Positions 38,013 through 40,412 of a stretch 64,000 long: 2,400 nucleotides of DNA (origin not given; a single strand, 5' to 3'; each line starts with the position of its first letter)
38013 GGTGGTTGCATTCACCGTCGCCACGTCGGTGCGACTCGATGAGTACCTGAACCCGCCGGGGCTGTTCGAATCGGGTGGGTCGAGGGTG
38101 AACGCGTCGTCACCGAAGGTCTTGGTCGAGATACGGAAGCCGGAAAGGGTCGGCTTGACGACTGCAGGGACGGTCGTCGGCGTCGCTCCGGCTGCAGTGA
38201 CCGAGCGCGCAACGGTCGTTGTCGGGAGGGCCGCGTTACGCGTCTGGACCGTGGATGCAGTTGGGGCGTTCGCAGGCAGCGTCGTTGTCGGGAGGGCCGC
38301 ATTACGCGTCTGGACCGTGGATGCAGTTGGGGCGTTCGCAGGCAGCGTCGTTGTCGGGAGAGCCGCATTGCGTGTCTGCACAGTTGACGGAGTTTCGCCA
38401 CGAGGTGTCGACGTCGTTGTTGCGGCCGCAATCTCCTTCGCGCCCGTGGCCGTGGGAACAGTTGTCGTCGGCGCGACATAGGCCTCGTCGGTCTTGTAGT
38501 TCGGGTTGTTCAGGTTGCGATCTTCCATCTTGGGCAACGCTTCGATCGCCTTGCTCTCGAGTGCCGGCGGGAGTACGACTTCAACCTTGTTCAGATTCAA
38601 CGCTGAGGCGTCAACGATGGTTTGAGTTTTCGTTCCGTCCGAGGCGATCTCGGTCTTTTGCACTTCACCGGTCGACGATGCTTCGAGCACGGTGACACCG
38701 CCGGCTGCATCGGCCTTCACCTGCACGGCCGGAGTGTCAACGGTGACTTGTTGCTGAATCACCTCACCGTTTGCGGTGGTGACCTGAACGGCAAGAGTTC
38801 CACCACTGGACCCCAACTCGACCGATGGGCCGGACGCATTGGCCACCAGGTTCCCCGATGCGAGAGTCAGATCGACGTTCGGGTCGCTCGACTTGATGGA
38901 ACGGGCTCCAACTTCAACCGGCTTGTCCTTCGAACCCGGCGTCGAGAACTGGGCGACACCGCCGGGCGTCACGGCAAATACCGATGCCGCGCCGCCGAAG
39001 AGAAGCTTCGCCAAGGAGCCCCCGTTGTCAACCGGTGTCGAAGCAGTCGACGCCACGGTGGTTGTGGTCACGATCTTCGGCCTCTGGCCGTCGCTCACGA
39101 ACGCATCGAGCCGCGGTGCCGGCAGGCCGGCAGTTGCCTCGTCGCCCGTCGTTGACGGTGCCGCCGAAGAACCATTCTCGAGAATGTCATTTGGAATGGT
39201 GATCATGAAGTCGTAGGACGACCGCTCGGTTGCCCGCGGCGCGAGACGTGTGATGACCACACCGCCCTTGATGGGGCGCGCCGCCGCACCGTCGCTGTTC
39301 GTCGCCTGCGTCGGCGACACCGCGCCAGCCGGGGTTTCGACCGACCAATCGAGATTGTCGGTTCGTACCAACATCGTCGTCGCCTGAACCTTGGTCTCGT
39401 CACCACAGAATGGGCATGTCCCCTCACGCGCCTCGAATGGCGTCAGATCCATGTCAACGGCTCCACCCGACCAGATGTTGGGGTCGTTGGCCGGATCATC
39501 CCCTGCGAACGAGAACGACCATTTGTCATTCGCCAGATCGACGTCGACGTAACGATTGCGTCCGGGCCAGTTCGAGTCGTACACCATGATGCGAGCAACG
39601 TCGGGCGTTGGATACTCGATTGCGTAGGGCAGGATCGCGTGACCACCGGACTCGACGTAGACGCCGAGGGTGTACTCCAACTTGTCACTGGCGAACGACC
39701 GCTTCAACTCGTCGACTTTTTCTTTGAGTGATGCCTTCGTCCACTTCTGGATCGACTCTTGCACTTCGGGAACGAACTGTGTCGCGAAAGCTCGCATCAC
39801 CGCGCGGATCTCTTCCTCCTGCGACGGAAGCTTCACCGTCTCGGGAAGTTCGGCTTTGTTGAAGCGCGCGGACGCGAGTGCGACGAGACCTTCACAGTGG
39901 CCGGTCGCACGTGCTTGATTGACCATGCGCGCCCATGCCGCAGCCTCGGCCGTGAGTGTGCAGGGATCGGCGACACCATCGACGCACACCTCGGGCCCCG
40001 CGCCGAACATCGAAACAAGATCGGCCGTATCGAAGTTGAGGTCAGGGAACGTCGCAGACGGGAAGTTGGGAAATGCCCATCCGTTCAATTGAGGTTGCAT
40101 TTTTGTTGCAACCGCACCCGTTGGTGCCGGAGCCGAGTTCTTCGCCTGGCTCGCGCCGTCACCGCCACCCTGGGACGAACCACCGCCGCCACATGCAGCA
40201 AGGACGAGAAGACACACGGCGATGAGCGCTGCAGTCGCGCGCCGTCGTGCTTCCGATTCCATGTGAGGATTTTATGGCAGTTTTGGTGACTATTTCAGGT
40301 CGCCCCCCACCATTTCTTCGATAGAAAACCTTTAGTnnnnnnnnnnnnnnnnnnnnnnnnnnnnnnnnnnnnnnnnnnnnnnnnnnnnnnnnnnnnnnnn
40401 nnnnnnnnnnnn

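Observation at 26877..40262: A 4461-aa lipoprotein with an unusually eclectic, partly eukaryote-like domain mosaic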

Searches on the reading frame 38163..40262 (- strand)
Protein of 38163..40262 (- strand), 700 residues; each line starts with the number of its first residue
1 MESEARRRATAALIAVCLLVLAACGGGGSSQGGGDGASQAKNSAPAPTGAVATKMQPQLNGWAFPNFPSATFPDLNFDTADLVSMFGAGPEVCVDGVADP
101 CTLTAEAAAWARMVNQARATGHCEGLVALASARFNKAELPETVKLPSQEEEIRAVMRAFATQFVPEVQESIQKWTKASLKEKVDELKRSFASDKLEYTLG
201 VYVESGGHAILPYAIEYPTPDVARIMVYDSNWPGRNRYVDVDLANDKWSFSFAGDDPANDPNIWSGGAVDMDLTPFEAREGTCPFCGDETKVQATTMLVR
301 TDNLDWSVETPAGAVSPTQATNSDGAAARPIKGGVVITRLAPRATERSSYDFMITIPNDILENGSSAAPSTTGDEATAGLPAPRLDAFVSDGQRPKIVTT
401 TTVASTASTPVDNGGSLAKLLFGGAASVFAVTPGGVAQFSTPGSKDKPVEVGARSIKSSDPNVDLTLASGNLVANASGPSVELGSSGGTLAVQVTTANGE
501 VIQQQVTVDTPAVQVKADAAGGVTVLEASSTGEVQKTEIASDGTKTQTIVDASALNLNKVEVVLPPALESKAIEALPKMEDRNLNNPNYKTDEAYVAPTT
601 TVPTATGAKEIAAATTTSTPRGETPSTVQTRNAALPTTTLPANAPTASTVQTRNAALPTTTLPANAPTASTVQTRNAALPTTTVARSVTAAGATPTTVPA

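Call 9: find_homologous_proteins(query=window:38463-40262:-, max_evalue=0.001)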
Query seq(600 aa) (600 aa): 337 proteins with E <= 0.001 among 8000 candidates; the best 120 are listed.
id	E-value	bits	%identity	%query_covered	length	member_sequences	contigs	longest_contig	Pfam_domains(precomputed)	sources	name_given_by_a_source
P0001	0.0e+0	1054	84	93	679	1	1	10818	-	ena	-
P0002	7.8e-260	882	83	74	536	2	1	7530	-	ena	-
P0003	9.6e-255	865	75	91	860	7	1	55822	PF02368.25,PF26918.1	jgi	-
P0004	1.2e-225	769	96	62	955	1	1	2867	PF02368.25,PF26918.1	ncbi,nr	ncbi:MAG: hypothetical protein FGM42_09075, partial [Ilumatobacteraceae bacterium]|nr:hypothetical p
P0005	1.2e-223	762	61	99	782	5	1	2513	-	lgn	-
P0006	3.7e-214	731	73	79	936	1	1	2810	PF26918.1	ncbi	ncbi:MAG: hypothetical protein ACKOA5_06620, partial [Actinomycetota bacterium]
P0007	1.4e-202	693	74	70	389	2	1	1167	-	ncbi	ncbi:MAG: hypothetical protein ACKOYL_03465, partial [Actinomycetota bacterium]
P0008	4.1e-192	658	56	93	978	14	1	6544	PF02368.25,PF26918.1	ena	-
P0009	6.3e-186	638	56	92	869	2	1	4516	PF02368.25,PF26918.1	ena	-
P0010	2.4e-172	593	49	98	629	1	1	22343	-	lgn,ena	-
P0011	1.6e-159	550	52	87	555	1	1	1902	PF02368.25,PF26918.1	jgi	jgi:hypothetical protein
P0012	1.0e-147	511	48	91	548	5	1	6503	-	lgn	-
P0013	1.3e-147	511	46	100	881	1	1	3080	PF02140.24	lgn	-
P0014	1.2e-145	505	48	93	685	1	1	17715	-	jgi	jgi:hypothetical protein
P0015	8.6e-145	502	44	97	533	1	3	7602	-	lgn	-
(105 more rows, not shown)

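Call 13: search_solved_structures(query=A1, max_evalue=10, show_alignments=2)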
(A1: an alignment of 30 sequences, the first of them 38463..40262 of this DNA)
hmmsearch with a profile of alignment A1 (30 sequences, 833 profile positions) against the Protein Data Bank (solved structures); distinct sequences matched with E-value up to 10: 7.
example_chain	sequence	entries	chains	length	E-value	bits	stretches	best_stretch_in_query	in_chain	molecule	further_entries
8j0a_A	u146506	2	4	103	0.054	15.4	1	405-451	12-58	Ubiquitin variant R4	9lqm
4rco_A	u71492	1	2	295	0.055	15.4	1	530-621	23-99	Putative uncharacterized protein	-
5i4d_A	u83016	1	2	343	0.2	13.5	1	500-621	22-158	Superantigen-like protein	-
9lqk_A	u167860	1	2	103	0.66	11.9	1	405-447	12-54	ubiquitin variant R10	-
9m8w_A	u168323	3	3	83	1.1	11.2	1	415-451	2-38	ProteinMPNN-designed ubiquitin variant R4 | NMR structure ofProteinMPNN-designed ubiquitin variant R4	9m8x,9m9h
9dix_C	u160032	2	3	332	1.6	10.6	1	522-649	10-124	UL116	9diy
6ywe_7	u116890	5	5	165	2.6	9.9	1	523-580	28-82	mL49 | Uncharacterized protein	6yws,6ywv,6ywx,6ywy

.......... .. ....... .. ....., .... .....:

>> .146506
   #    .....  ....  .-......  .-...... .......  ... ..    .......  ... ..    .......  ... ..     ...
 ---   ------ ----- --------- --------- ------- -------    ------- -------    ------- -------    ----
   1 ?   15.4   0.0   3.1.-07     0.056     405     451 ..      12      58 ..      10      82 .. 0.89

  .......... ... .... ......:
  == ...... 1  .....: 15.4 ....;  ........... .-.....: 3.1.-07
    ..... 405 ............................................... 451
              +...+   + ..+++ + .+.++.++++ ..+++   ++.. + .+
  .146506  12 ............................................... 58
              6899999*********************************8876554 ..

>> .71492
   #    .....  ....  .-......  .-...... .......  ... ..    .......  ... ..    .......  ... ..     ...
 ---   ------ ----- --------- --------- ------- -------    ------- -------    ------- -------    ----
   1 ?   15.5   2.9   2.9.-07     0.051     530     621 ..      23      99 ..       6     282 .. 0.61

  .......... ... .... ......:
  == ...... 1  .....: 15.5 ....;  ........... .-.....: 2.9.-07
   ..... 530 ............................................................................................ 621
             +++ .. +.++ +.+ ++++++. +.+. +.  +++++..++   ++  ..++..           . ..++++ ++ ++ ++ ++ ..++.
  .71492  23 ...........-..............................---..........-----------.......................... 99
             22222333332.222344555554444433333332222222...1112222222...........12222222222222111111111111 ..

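Call 17: search_protein_families(library=pfam, proteins=[window:38163-40262:-], max_evalue=1)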
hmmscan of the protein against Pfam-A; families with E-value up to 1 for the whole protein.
window:38163-40262:- (700 aa): 2 families
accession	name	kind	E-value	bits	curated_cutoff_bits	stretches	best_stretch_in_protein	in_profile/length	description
PF25252.1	DUF7854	-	0.053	14.1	32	1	143-168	22-46/81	Family of unknown function (DUF7854)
PF22692.1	LlgE_F_G_D1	-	0.22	12.1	27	0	493-525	32-64/64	Flagellar hook protein FlgE/F/G D1 domain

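Call 21: predict_structure(alignment_id=A1)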
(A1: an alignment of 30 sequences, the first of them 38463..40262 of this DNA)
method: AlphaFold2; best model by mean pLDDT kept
length: 600 residues; sequences in the alignment: 30
mean_pLDDT: 83.8   pTM: 0.83
mean pLDDT of the five models: 83.8, 82.7, 81.9, 81.0, 79.9
residues with pLDDT >= 90: 388; 70-90: 92; 50-70: 42; < 50: 78
segments of 3 or more residues with pLDDT < 50: 20-43, 338-345, 365-382, 384-389, 391-408
pLDDT, mean of each block of 10 residues (from residue 1): 51 53 39 40 57 96 91 94 95 91 96 94 95 96 93 96 93 95 97 95 91 96 96 93 97 86 92 91 73 89 95 93 93 63 61 94 59 43 41 36 44 75 97 95 95 96 96 97 94 95 96 96 95 95 94 87 92 82 85 88
secondary structure, 60 per line:
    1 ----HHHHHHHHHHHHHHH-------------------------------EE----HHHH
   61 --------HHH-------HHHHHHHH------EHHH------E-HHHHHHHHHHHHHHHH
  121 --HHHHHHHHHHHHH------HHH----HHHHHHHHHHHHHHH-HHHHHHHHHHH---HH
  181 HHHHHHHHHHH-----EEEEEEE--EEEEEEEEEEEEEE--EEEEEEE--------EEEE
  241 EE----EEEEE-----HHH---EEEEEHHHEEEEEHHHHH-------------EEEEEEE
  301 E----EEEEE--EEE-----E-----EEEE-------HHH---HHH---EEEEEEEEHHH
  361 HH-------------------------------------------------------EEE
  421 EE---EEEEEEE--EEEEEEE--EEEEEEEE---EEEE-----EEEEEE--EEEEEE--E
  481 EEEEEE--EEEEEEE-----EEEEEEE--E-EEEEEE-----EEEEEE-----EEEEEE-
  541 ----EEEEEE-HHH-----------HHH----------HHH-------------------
elements in order: H5-19 H57-60 H79-86 H105-120 H123-135 H149-163 H165-175 H179-191 E197-203 E206-219 E222-228 E237-242 E247-251 E263-267 E271-275 H276-280 E294-301 E306-310 E313-315 E327-330 E350-357 H358-362 E418-422 E426-432 E435-441 E444-451 E455-458 E464-469 E472-477 E480-486 E489-495 E501-507 E512-517 E523-528 E534-539 E545-550

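Call 25: fold_search(model_id=the predicted structure, library=pdb)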
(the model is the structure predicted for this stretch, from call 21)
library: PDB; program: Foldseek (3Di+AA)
matches with E <= 10: 839; with E <= 0.001: 0
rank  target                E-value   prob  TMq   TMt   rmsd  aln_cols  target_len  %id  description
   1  7uhy_H                1.4e-02  0.75  0.11  0.20  14.9       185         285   14  Human GATOR2 complex (released 2022-07-20)
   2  9hcj_N0               2.2e-02  0.66  0.11  0.19  14.3       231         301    8  D. discoideum nuclear pore complex (released 2024-12-25)
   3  3ei3_A                2.4e-02  0.13  0.11  0.08  17.6       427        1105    9  Structure of the hsDDB1-drDDB2 complex (released 2009-01-20)
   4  9sfm_A                2.6e-02  0.13  0.10  0.06  19.9       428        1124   10  Crystal structure of Cereblon-DDB1 in complex with SB-405483 and Lenalidomide (released 2025-11-19)
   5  6td3_A                2.6e-02  0.12  0.11  0.09  19.6       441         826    8  Structure of DDB1 bound to CR8-engaged CDK12-cyclinK (released 2020-06-17)
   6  9lwf_H                2.7e-02  0.66  0.10  0.19  14.1       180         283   11  Cryo-EM structure of dual sensor bound GATOR2 complex (released 2025-08-13)
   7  6rg2_B                2.8e-02  0.21  0.13  0.20  20.9       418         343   11  Photorhabdus laumondii lectin PLL2 in complex with 3-O-methyl-D-glucose (released 2020-07-01)
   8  7r5k_N0               3.2e-02  0.57  0.11  0.18  14.4       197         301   12  Human nuclear pore complex (constricted) (released 2022-06-22)
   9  9ltl_B                3.2e-02  0.38  0.11  0.09  14.0       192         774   12  Cryo-EM structure of DDB1-DDA1-DET1 complex (released 2026-01-28)
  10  7dvq_3                3.3e-02  0.80  0.13  0.08  11.1       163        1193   10  Cryo-EM Structure of the Activated Human Minor Spliceosome (minor Bact Complex) (released 2021-03-31)
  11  9ejq                  3.5e-02  0.11  0.11  0.07  17.9       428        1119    9  Crystal structure of DDB1 in complex with XS381952 (released 2025-02-26)
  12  6td3_D                3.7e-02  0.14  0.10  0.08  19.1       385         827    8  Structure of DDB1 bound to CR8-engaged CDK12-cyclinK (released 2020-06-17)
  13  9a1m_N                3.9e-02  0.54  0.09  0.18  14.6       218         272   12  Integrative model of the nuclear pore complex from Schizosaccharomyces pombe (released 2021-11-12)
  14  6h0g_A                3.9e-02  0.38  0.11  0.09  13.6       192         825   14  Structure of the DDB1-CRBN-pomalidomide complex bound to ZNF692(ZF4) (released 2018-11-07)
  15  5jk7_A                3.9e-02  0.13  0.12  0.08  18.1       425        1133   10  The X-ray structure of the DDB1-DCAF1-Vpr-UNG2 complex (released 2016-10-05)
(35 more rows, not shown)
